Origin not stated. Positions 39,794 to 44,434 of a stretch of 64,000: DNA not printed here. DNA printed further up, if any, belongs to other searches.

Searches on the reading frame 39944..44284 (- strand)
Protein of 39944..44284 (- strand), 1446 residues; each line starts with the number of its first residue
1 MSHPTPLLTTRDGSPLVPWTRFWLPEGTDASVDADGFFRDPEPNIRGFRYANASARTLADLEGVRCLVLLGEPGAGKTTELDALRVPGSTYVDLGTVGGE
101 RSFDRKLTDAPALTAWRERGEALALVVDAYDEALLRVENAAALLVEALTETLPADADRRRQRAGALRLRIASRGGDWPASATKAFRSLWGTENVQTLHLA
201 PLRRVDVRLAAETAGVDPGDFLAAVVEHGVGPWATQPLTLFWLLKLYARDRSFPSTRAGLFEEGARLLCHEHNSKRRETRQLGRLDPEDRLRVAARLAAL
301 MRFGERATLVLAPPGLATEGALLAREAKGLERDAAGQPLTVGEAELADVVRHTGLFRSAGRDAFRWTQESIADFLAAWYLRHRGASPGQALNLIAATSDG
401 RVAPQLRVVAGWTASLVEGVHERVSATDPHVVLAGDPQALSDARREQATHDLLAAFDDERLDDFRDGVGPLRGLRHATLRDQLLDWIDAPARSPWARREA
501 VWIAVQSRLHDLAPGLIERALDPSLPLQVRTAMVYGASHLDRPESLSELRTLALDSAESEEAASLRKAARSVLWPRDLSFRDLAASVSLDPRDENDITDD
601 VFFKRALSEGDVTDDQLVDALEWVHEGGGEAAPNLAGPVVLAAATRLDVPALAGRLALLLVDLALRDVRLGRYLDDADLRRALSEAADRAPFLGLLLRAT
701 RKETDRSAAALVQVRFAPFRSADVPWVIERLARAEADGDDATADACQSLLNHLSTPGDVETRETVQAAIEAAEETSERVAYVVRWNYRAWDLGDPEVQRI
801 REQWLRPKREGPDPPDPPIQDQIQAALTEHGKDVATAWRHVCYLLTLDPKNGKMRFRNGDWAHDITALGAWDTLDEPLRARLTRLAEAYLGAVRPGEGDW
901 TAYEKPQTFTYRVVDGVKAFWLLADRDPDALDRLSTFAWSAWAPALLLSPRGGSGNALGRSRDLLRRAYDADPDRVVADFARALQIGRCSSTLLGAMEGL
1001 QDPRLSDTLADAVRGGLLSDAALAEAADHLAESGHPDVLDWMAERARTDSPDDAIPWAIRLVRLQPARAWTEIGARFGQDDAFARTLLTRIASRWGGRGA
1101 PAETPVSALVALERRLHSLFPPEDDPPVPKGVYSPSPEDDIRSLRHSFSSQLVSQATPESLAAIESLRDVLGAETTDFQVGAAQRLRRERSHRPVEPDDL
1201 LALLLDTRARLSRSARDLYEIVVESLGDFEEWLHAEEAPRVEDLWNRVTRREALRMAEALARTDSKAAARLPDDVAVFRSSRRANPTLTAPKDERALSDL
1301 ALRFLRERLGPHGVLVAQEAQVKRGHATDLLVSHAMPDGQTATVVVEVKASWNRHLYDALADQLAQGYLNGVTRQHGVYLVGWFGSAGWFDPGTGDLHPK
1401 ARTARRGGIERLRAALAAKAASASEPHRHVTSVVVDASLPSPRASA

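Call 6: search_protein_families(library=pfam, proteins=[window:39944-44284:-], max_evalue=0.01)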
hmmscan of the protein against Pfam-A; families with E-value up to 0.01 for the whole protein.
window:39944-44284:- (1446 aa): 0 families

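Call 7: search_protein_families(library=ncbifam, proteins=[window:39944-44284:-], max_evalue=0.01)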
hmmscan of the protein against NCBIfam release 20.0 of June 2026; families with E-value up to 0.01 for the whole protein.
window:39944-44284:- (1446 aa): 2 families
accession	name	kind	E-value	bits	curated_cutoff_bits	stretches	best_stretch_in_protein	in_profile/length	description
NF058535.1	antiphage_EruA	equivalog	2.6e-68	231.3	1000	2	57-809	17-723/1318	NACHT domain-containing antiphage protein EruA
NF058534.1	antiphage_HyoA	equivalog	1.8e-39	135.3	1200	3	191-588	198-586/1430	NACHT domain-containing antiphage protein HyoA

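Call 20: search_protein_families(library=padloc, proteins=[window:39944-44284:-], max_evalue=0.01)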
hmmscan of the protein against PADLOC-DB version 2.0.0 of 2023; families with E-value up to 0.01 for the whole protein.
window:39944-44284:- (1446 aa): 0 families
